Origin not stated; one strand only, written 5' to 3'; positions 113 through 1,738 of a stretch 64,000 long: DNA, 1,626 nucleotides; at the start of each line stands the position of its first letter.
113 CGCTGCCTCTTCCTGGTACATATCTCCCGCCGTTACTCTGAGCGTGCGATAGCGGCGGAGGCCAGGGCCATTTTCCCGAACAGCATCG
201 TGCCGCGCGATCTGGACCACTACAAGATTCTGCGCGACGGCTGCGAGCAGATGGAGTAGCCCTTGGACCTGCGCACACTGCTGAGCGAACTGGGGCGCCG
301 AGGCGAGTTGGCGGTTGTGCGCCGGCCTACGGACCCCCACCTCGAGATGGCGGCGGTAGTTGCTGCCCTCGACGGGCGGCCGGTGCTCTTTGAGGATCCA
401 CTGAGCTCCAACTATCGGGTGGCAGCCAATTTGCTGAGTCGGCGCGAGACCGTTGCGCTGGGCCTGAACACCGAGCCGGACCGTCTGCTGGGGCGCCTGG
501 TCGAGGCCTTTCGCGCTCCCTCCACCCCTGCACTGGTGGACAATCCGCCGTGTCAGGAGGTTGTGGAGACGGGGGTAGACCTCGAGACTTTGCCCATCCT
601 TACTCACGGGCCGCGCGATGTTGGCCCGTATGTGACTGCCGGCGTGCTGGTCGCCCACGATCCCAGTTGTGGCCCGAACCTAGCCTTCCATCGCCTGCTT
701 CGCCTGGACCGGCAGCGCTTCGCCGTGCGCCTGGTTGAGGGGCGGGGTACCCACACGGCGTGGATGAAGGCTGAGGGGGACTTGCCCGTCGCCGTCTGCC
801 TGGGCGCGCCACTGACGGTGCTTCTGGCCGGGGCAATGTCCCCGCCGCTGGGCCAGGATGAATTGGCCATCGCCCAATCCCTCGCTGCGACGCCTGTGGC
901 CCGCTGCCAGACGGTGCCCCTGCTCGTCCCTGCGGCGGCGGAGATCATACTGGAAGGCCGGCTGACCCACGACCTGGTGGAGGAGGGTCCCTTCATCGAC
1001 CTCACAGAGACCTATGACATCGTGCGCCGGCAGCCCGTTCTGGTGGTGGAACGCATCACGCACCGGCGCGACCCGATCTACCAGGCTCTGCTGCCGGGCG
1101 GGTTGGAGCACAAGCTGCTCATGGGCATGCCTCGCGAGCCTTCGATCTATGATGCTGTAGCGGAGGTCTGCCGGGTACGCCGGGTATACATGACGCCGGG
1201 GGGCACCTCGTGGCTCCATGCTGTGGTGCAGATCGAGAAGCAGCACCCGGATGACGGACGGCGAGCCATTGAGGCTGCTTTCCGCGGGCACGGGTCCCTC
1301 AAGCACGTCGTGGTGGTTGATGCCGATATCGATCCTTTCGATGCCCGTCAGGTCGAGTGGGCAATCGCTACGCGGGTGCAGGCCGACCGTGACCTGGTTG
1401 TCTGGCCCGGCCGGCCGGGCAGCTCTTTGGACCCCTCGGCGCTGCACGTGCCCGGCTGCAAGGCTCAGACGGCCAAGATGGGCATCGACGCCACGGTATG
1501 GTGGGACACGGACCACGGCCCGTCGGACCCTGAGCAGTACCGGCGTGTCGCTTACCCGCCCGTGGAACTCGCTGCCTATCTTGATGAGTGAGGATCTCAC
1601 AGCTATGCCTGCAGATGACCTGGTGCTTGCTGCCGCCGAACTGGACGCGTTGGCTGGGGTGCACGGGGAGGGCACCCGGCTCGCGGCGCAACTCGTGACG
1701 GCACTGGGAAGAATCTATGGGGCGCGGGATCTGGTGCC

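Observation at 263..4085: Lower half of the archaeal 'modified' mevalonate pathway as a coupled operon in a bacterium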

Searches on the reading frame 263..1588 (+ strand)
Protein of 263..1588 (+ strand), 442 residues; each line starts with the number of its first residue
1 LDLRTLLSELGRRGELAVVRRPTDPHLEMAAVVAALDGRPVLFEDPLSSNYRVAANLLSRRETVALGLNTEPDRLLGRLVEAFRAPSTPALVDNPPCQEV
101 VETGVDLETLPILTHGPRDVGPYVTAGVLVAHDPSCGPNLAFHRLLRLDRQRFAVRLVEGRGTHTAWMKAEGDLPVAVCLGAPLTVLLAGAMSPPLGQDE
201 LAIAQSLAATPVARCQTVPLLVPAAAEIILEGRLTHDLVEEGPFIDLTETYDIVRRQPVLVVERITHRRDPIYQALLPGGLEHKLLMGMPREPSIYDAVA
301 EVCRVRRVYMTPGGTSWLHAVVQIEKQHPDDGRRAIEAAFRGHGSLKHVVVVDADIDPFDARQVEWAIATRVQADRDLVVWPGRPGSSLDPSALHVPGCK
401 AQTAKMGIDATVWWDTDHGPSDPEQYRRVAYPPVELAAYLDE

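Call 4: search_protein_families(library=pfam, proteins=[window:263-1588:+], max_evalue=0.01)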
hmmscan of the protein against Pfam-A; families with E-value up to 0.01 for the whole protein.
window:263-1588:+ (442 aa): 3 families
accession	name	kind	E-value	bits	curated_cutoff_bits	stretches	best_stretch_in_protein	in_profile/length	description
PF01977.22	UbiD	-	2.9e-53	180.6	23.3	1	93-280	6-205/206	3-octaprenyl-4-hydroxybenzoate carboxy-lyase Rift-related domain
PF20696.2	UbiD_C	-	1.9e-34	118.9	24.2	1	285-410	2-127/127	3-octaprenyl-4-hydroxybenzoate carboxy-lyase C-terminal domain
PF20695.2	UbiD_N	-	1.6e-15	57.3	24.3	1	8-82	2-77/78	3-octaprenyl-4-hydroxybenzoate carboxy-lyase N-terminal domain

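Call 5: search_protein_families(library=ncbifam, proteins=[window:263-1588:+], max_evalue=0.01)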
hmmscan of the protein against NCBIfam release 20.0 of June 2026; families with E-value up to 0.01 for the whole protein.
window:263-1588:+ (442 aa): 7 families
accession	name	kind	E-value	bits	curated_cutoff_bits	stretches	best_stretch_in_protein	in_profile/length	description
TIGR00148.1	TIGR00148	subfamily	3.8e-105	352.1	244.85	1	3-411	1-436/438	UbiD family decarboxylase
NF041204.1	VdcC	exception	1.5e-57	195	650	1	2-422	3-447/467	non-oxidative hydroxyarylic acid decarboxylases subunit C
TIGR03701.1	mena_SCO4490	equivalog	1.3e-47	162.5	495.9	2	88-390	108-422/433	menaquinone biosynthesis decarboxylase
NF008175.0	PRK10922.1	equivalog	2.8e-46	158.1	788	2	93-417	126-462/497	4-hydroxy-3-polyprenylbenzoate decarboxylase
TIGR02724.1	phenyl_P_beta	equivalog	8.3e-23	80.5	468.95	1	96-420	107-449/472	phenylphosphate carboxylase subunit beta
NF041219.1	BagN_FevL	exception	2.3e-20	72.6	1000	1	64-274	97-321/502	bagremycin/ferroverdin biosynthesis UbiD family decarboxylase BagN/FevL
TIGR02723.1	phenyl_P_alpha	equivalog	2e-13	49.8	564.6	1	77-394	93-426/485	phenylphosphate carboxylase subunit alpha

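Call 6: find_encoding_contigs(protein=window:263-1588:+, flank=10000, max_places=6)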
Protein window:263-1588:+ (442 aa): no gene with exactly this product is on record in the collection.

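Call 13: find_homologous_proteins(query=window:263-1588:+, max_evalue=1e-20)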
Query window:263-1588:+ (442 aa): 7965 proteins with E <= 1e-20 among 8000 candidates; the best 120 are listed.
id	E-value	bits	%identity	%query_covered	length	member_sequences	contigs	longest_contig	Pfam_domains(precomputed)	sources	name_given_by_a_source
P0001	9.5e-295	995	100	100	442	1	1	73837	PF20696.3,PF01977.23,PF20695.3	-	-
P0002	1.7e-245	833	83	100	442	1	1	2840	PF20696.3,PF01977.23,PF20695.3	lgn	-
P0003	1.1e-222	758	76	100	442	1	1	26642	PF20696.3,PF01977.23,PF20695.3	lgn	-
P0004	5.0e-220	749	76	99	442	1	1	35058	PF20696.3,PF01977.23,PF20695.3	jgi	jgi:UbiD family decarboxylase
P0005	2.5e-216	737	77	98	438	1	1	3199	PF20696.3,PF01977.23,PF20695.3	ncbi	-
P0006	1.6e-215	734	76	100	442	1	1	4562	PF20696.3,PF01977.23,PF20695.3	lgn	-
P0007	2.2e-215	734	76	100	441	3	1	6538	PF20696.3,PF01977.23,PF20695.3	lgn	-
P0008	2.7e-212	724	75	100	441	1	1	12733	PF20696.3,PF01977.23,PF20695.3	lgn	-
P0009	1.6e-211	721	75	100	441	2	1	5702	PF20696.3,PF01977.23,PF20695.3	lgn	-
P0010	2.2e-211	721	75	100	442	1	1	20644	PF20696.3,PF01977.23,PF20695.3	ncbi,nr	ncbi:MAG: UbiD family decarboxylase [Anaerolineae bacterium]|nr:UbiD family decarboxylase [Anaerolin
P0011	3.5e-209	713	73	100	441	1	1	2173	PF20696.3,PF01977.23,PF20695.3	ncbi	-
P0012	9.6e-208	709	74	100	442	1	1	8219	PF20696.3,PF01977.23,PF20695.3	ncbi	-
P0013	6.1e-207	706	75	100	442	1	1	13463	PF20696.3,PF01977.23,PF20695.3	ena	-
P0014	6.7e-207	706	75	100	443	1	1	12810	PF20696.3,PF01977.23,PF20695.3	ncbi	-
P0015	1.1e-206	705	73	100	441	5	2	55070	PF20696.3,PF01977.23,PF20695.3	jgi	-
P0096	2.5e-164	566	61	97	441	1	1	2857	PF20696.3,PF01977.23,PF20695.3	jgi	jgi:anhydromevalonate phosphate decarboxylase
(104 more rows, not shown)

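Call 16: search_solved_structures(query=window:263-1588:+, max_evalue=0.00001)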
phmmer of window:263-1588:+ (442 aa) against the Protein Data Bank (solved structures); distinct sequences matched with E-value up to 0.00001: 40.
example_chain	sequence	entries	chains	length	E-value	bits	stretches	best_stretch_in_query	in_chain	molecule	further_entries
6h6x_B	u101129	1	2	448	4.1e-72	246.7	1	3-433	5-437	3-polyprenyl-4-hydroxybenzoate decarboxylase and related decarboxylases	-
6h6v_A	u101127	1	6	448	9.3e-71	242.2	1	3-433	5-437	3-polyprenyl-4-hydroxybenzoate decarboxylase and related decarboxylases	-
2idb_A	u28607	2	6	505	6.3e-42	147.2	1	93-416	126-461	3-octaprenyl-4-hydroxybenzoate carboxy-lyase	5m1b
5m1c_A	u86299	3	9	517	7e-42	147.1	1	93-416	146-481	3-octaprenyl-4-hydroxybenzoate carboxy-lyase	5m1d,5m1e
5ny5_A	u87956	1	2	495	9.9e-38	133.4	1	49-393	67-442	3,4-dihydroxybenzoate decarboxylase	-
5o3n_A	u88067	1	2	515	1.1e-37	133.2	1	49-393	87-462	3,4-dihydroxybenzoate decarboxylase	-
7p9q_A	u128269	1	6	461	3.5e-37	131.6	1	2-436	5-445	AnInD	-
5o3m_A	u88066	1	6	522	1.1e-36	129.9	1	50-414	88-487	Protocatechuate decarboxylase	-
7ae4_A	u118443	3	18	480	1.1e-28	103.6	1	2-418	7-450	Phenolic acid decarboxylase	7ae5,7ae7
7nf0_A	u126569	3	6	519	6.2e-21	78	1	3-406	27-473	Ferulic acid decarboxylase 1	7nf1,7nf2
6da6_A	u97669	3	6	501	9.4e-21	77.4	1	2-376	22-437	UbiD-like decarboxylase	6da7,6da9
9gqr_A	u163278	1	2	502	2.6e-20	76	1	64-377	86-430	decarboxylase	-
7ney_A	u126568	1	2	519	6.8e-19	71.3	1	4-402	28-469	Ferulic acid decarboxylase 1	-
7pda_A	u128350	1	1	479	9e-17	64.3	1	33-393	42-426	UbiD family decarboxylase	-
7nf4_A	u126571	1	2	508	2.4e-16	62.9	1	68-411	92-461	Ferulic acid decarboxylase 1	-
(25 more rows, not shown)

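Call 20: find_related_loci(query=window:263-1588:+, collection=genome_contigs, flank=10000)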
Query window:263-1588:+ (442 aa) in genome_contigs; peptide patterns used: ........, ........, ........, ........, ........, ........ (x = any residue, [..] = any of these).
599 stretches matched a pattern (row limit reached: there are more); 566 encode a relative of the query (tblastn E <= 1e-3); the best 80 are kept; 80 distinct loci.
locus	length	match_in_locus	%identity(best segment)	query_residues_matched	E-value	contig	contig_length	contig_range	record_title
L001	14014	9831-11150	72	1-442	0e+0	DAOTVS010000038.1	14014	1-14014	MAG TPA_asm: Anaerolineae bacterium isolate H111_74 k127_316447, whole genome shotgun sequence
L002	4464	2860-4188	62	1-442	2e-178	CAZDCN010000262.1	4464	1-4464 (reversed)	MAG TPA_asm: uncultured Caldilineales bacterium isolate SRP163575_co3_218 genome assembly, contig: NODE_20829_length_446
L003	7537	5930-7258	60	1-442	5e-171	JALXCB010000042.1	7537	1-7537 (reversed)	MAG: Anaerolineae bacterium isolate T2_metabat2_scaf2bin.134 T2_NODE_15789_length_7537_cov_14.776248, whole genome shotg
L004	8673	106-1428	62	1-440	7e-171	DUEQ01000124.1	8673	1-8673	MAG TPA_asm: Caldilineae bacterium isolate M2005 Contig124, whole genome shotgun sequence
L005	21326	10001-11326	59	1-440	9e-166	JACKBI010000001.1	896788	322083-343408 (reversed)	MAG: Anaerolineales bacterium isolate HK-STAS-CHLO-17 HK-STAS-CHLO-17_1, whole genome shotgun sequence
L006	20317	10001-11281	61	1-427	1e-164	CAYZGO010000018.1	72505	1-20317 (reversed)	MAG TPA_asm: uncultured Anaerolineales bacterium isolate binchicken_co100_350 genome assembly, contig: NODE_463_length_7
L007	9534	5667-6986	60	1-440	7e-164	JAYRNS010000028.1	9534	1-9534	MAG: Anaerolineae bacterium isolate XM2_XAASGE4bin.34 k141_35681, whole genome shotgun sequence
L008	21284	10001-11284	60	1-427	2e-163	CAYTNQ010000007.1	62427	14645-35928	MAG TPA_asm: uncultured Anaerolineales bacterium isolate binchicken_co294_35 genome assembly, contig: NODE_794_length_62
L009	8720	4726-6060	62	1-441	3e-163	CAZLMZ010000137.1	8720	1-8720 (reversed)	MAG TPA_asm: uncultured Anaerolineae bacterium isolate binchicken_co81_400 genome assembly, contig: NODE_13820_length_87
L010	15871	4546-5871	59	1-440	8e-163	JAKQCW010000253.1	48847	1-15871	MAG: Chloroflexota bacterium isolate USDE_maxbin.019 k141_1074141, whole genome shotgun sequence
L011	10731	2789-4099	58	1-436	2e-162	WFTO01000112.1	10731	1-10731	MAG: Anaerolineae bacterium isolate S139_26_esom k151_250476, whole genome shotgun sequence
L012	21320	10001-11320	72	1-440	0e+0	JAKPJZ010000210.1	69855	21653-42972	MAG: Chloroflexota bacterium isolate JPAS_maxbin.107 k141_548692, whole genome shotgun sequence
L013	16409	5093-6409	59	1-439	3e-162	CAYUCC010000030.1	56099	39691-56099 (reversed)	MAG TPA_asm: uncultured Anaerolineae bacterium isolate SRP173033_co1_350 genome assembly, contig: NODE_734_length_56099_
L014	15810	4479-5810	58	1-440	8e-162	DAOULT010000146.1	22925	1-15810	MAG TPA_asm: Anaerolineae bacterium isolate W31_52 k127_487552, whole genome shotgun sequence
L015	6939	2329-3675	59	1-440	4e-162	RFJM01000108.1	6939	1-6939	MAG: Caldilineae bacterium isolate J102 k99_220382, whole genome shotgun sequence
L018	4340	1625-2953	58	1-439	2e-165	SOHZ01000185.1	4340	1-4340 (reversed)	MAG: Anaerolineales bacterium isolate E26_bin7 NODE_1348_length_4340_cov_12.681214, whole genome shotgun sequence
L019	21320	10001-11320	59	2-439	1e-160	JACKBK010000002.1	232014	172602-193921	MAG: Caldilineae bacterium isolate HK-STAS-CHLO-19 HK-STAS-CHLO-19_2, whole genome shotgun sequence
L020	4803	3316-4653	61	1-441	2e-163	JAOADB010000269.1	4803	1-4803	MAG: Caldilineales bacterium isolate SKW222 NODE_266_length_4803_cov_3.620821, whole genome shotgun sequence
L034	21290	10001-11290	59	2-430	2e-156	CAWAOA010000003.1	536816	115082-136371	MAG: uncultured Chloroflexia bacterium isolate MFD03899.bin.2.51 genome assembly, contig: contig_2340, whole genome shot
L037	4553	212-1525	56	1-442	2e-159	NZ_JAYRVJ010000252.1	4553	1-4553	MAG: Promineifilum sp. isolate NJ_NJASGE3bin.18 k141_355491, whole genome shotgun sequence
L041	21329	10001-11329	58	1-439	7e-155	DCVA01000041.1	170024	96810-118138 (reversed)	MAG TPA_asm: Anaerolineales bacterium UBA2200 UBA2200_contig_407, whole genome shotgun sequence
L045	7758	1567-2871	57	1-429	1e-153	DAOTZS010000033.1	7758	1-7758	MAG TPA_asm: Anaerolineae bacterium isolate H6_552 k131_1165322, whole genome shotgun sequence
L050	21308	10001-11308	56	1-440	1e-153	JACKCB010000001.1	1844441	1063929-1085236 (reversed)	MAG: Ardenticatenaceae bacterium isolate HK-STAS-CHLO-36 HK-STAS-CHLO-36_1, whole genome shotgun sequence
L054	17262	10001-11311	55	1-441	2e-153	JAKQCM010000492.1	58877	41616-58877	MAG: Chloroflexota bacterium isolate USCA_metabat.78 k141_1224686, whole genome shotgun sequence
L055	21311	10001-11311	55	1-441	4e-153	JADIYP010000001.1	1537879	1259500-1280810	MAG: Candidatus Leptovillus affinis isolate AalE_BATAC.251 tig00000456-10-15362180, whole genome shotgun sequence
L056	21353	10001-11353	56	1-440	6e-153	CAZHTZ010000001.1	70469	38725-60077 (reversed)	MAG TPA_asm: uncultured Caldilineales bacterium isolate SRP302447_co3_250 genome assembly, contig: NODE_1057_length_7046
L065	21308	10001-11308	56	1-440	3e-152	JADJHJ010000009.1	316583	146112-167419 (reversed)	MAG: Candidatus Promineofilum glycogenicum isolate Ega_BAT3C.159 tig00002500-10-3174330, whole genome shotgun sequence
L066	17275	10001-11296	54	3-440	1e-151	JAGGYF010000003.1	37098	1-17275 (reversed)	MAG: Candidatus Iainarchaeum archaeon isolate AUK171 PB_MBMC_125_c_000000000028, whole genome shotgun sequence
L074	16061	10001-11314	55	1-442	2e-150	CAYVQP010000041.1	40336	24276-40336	MAG TPA_asm: uncultured Ardenticatenaceae bacterium isolate SRP173033_co3_129 genome assembly, contig: NODE_964_length_4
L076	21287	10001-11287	56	1-430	4e-150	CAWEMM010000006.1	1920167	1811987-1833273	MAG: uncultured Chloroflexia bacterium isolate MFD02979.bin.2.155 genome assembly, contig: contig_22357, whole genome sh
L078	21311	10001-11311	54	1-441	7e-150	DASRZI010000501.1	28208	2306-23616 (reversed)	MAG TPA_asm: Candidatus Zixiibacteriota bacterium isolate SMAG_U14180 k141_2700126, whole genome shotgun sequence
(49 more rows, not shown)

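Call 29: search_protein_families(library=pfam, max_evalue=0.0001, proteins=[L018:687-1613:+, L019:12253-12867:+, L013:7234-7812:+, L076:18177-18962:-, L020:1289-1960:+, L056:6473-7252:+, L074:11409-13049:+, L078:13053-13484:+, L054:13576-14532:+, L065:15189-16448:+])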
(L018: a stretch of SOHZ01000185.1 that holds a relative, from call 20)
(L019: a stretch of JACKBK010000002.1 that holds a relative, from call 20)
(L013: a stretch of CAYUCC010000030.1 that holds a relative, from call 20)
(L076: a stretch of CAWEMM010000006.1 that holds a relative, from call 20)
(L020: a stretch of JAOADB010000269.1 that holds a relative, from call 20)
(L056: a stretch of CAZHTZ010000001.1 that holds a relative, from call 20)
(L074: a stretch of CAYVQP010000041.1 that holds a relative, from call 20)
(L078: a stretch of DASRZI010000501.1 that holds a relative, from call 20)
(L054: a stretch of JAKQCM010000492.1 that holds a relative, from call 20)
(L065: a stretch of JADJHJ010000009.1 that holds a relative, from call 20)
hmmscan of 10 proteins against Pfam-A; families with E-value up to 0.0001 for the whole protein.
L018:687-1613:+ (309 aa): 2 families
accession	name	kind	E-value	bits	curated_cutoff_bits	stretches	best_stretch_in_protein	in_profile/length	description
PF00288.32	GHMP_kinases_N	-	5.4e-16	59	22.3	1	78-153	12-83/87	GHMP kinases N terminal domain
PF08544.19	GHMP_kinases_C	-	2.4e-13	50.7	21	1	222-286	3-70/85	GHMP kinases C terminal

L019:12253-12867:+ (205 aa): 2 families
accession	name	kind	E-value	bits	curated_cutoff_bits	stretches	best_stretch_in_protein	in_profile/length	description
PF02834.22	LigT_PEase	-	4.1e-28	97.8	23.3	2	13-98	2-87/87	LigT like Phosphoesterase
PF13563.12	2_5_RNA_ligase2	-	3.1e-14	53.7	27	1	29-145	12-121/152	2'-5' RNA ligase superfamily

L013:7234-7812:+ (193 aa): 2 families
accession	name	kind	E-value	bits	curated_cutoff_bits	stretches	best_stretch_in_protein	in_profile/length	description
PF18306.6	LDcluster4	-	8.8e-41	139.5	26.3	1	37-160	3-126/151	SLOG cluster4 family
PF02481.21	DNA_processg_A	-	7.1e-07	29.1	29.6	1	35-98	44-107/212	DNA recombination-mediator protein A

L076:18177-18962:- (262 aa): 1 family
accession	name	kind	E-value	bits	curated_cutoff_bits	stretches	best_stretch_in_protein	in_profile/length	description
PF00459.30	Inositol_P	-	3.3e-43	148.6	27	1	10-256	5-265/271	Inositol monophosphatase family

L020:1289-1960:+ (224 aa): 1 family
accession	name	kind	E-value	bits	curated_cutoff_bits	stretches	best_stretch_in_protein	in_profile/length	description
PF02586.19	SRAP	-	6e-81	271.5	27.1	1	1-209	1-213/214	SOS response associated peptidase (SRAP)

L056:6473-7252:+ (260 aa): 3 families
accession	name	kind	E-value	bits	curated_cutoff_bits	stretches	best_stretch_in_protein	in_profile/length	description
PF00805.28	Pentapeptide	-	2.4e-63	209.6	20.2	6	158-197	1-40/40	Pentapeptide repeats (8 copies)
PF13599.13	Pentapeptide_4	-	7.2e-34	116.1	38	4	103-175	6-78/78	Pentapeptide repeat region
PF13576.12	Pentapeptide_3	-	7.4e-28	97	27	1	156-198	2-47/48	Pentapeptide repeats (9 copies)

L074:11409-13049:+ (547 aa): 1 family
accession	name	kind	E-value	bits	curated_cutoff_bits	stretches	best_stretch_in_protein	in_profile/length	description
PF00999.27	Na_H_Exchanger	-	4.4e-70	236.9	26.2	1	30-411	3-374/375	Sodium/hydrogen exchanger, transmembrane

L078:13053-13484:+ (144 aa): 1 family
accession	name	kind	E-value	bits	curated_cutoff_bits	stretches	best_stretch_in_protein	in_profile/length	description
PF00582.32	Usp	-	1.7e-11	45.3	24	1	3-120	4-124/141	Universal stress protein family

L054:13576-14532:+ (319 aa): 1 family
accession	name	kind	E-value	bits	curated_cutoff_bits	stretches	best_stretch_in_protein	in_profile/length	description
PF00924.24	MS_channel_2nd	-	1e-12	48.4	20.2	1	102-177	1-67/68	Mechanosensitive ion channel, beta-domain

L065:15189-16448:+ (420 aa): 1 family
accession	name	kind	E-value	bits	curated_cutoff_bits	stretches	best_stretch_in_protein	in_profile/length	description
PF00999.27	Na_H_Exchanger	-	7.8e-63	213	26.2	1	32-402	4-373/375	Sodium/hydrogen exchanger, transmembrane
